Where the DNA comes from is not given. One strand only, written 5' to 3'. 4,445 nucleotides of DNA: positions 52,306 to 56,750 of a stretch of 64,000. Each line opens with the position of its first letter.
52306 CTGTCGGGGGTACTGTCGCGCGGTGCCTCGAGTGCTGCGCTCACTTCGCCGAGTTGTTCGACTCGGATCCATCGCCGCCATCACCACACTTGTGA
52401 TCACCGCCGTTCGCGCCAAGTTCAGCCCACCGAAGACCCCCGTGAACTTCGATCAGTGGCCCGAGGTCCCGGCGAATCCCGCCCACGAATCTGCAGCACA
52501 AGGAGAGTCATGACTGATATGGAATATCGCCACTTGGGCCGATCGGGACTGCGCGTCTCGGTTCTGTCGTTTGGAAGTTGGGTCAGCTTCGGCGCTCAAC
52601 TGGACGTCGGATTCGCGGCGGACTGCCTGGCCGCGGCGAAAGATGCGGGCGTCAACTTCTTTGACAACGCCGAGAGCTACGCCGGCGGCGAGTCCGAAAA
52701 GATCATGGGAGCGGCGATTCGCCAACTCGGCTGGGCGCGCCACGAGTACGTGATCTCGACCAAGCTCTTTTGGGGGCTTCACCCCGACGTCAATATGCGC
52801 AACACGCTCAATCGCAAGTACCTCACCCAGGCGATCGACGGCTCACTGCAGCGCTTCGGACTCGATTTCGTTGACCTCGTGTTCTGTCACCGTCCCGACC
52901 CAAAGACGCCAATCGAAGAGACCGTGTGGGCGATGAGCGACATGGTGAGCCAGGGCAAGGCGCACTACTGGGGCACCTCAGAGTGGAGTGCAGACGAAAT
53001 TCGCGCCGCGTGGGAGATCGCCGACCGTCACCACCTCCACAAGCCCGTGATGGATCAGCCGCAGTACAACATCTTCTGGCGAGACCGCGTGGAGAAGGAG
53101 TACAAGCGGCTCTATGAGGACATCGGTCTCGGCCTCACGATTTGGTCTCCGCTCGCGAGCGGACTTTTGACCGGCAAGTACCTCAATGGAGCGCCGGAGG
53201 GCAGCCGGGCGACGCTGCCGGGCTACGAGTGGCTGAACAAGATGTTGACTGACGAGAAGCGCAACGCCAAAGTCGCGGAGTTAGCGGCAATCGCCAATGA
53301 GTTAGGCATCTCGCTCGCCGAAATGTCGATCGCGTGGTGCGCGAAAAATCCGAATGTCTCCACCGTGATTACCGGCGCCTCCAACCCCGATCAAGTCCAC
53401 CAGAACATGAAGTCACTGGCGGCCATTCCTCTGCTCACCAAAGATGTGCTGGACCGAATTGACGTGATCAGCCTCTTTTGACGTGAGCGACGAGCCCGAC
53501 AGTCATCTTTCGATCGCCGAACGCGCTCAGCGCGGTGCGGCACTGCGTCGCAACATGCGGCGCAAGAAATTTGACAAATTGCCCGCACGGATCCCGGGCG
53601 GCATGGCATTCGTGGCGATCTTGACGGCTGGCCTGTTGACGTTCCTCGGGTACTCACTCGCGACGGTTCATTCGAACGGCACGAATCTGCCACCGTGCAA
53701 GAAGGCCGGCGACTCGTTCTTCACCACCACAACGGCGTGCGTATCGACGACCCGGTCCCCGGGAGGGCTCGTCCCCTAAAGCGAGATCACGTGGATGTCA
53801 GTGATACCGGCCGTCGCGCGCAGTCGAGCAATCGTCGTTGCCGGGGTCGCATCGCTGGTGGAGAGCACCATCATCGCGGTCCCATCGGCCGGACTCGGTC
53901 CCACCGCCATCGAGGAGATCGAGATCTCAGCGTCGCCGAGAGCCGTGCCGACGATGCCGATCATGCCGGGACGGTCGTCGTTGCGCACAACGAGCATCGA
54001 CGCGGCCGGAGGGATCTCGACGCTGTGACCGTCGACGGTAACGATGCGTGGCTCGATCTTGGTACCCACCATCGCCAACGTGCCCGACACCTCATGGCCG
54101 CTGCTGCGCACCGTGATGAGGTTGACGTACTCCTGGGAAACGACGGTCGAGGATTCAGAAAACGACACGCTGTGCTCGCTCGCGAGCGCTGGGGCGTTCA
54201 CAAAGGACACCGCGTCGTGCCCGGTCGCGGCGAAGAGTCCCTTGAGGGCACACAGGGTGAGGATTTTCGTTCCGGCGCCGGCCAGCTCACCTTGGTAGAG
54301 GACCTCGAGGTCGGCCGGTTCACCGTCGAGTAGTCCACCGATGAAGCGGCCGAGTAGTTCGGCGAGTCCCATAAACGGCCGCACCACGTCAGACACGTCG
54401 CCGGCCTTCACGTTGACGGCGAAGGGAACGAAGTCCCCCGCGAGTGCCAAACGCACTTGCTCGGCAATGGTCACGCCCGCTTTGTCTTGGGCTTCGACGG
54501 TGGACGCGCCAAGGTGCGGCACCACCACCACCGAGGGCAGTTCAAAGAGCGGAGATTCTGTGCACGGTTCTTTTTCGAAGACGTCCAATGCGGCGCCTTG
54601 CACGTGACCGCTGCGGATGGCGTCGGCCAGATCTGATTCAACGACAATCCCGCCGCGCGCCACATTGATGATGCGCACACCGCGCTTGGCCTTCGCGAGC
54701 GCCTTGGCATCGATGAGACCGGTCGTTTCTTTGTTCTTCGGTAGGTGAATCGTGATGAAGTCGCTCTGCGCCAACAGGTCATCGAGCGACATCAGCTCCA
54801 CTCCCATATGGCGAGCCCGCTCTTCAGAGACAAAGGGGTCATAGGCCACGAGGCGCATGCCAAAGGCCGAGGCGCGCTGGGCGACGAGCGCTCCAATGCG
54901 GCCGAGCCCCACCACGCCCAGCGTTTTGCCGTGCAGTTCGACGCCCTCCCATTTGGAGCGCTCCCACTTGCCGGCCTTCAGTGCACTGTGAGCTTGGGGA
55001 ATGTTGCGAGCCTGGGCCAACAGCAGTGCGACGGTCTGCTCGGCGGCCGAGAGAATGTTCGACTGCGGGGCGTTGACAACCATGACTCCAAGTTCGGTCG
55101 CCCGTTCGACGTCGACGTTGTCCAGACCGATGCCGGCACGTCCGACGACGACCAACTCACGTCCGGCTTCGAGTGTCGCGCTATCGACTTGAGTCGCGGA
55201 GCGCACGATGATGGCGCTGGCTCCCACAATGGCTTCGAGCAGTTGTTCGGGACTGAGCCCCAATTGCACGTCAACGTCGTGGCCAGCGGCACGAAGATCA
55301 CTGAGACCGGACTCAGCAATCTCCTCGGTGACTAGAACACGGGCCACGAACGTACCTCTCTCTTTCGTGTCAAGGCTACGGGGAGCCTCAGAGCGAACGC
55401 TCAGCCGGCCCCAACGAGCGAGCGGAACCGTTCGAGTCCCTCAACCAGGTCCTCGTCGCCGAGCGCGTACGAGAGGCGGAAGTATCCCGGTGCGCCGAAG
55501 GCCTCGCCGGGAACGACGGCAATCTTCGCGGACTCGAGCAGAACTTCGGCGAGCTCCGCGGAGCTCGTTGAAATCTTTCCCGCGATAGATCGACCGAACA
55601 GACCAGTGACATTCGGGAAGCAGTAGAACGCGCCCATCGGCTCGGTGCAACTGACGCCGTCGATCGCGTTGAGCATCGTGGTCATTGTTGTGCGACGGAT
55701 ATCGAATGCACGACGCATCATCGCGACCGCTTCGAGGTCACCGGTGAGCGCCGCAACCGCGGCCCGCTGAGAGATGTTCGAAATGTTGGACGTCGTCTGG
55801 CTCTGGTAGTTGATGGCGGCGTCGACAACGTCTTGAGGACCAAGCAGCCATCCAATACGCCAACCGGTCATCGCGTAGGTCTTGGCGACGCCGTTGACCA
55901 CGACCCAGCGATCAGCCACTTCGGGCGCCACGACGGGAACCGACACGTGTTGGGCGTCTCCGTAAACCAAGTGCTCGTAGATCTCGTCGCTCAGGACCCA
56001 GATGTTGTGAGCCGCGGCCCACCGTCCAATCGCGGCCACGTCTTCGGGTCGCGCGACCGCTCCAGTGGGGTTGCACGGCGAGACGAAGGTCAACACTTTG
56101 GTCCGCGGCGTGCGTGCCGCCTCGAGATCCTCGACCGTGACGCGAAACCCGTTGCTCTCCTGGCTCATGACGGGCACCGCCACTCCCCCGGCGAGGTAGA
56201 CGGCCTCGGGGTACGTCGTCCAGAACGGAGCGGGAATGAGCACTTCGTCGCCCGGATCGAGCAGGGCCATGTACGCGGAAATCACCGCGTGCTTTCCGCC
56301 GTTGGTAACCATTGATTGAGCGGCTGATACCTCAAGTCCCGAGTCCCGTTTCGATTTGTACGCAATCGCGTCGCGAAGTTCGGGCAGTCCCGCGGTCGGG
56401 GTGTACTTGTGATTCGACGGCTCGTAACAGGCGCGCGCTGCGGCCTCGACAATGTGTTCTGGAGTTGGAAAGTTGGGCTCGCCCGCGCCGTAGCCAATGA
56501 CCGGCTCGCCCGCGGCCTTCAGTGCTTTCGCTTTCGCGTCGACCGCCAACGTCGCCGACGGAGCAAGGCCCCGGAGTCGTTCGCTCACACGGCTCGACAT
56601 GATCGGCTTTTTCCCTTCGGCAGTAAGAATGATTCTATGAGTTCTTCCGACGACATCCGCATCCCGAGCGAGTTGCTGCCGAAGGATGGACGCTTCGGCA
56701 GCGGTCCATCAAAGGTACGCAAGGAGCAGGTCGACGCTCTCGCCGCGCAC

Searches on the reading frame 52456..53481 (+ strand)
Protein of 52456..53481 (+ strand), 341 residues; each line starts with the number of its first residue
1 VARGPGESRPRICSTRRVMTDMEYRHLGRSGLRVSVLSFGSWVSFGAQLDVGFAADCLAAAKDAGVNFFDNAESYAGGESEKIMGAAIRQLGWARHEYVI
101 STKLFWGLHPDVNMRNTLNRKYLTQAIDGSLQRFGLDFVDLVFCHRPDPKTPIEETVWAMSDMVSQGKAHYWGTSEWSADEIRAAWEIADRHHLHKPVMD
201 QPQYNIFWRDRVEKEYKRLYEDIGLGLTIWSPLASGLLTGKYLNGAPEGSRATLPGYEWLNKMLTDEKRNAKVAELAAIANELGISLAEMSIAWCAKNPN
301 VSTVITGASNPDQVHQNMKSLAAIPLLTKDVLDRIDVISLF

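Call 45: search_protein_families(library=pfam, proteins=[window:52456-53481:+], max_evalue=0.0001)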
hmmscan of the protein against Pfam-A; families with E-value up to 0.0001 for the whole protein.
window:52456-53481:+ (341 aa): 1 family
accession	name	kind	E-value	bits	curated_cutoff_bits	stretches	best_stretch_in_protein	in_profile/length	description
PF00248.27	Aldo_ket_red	-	7e-65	219.4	24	1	37-337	2-288/291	Aldo/keto reductase family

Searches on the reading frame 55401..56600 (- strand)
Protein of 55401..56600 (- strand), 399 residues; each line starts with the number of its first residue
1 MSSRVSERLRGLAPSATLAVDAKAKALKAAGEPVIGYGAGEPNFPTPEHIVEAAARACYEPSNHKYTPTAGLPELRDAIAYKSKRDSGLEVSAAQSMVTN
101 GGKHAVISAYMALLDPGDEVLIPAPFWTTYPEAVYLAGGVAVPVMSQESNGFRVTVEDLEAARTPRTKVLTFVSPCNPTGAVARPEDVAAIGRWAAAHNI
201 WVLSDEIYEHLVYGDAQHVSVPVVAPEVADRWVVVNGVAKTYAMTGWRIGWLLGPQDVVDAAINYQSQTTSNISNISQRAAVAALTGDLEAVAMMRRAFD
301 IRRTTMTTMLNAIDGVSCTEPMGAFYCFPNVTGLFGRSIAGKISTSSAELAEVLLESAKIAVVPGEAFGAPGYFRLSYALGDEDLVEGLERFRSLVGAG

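Call 39: find_encoding_contigs(protein=window:55401-56600:-, flank=10000, max_places=1)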
Protein window:55401-56600:- (399 aa): 2 contigs read that carry it; 1 place shown.
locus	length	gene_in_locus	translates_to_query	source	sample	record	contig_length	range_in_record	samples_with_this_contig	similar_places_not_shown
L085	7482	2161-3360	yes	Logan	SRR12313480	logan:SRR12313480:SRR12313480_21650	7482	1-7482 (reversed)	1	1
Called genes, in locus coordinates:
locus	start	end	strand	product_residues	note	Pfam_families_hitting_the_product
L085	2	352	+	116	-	?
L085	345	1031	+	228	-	-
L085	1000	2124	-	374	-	PF00266:Aminotran_5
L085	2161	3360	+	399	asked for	PF00155:Aminotran_1_2, PF01041:DegT_DnrJ_EryC1 (weak)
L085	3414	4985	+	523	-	PF00389:2-Hacid_dh, PF02826:2-Hacid_dh_C, PF19304:PGDH_inter, PF01842:ACT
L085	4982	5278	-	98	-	-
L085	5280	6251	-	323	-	PF00248:Aldo_ket_red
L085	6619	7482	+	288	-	?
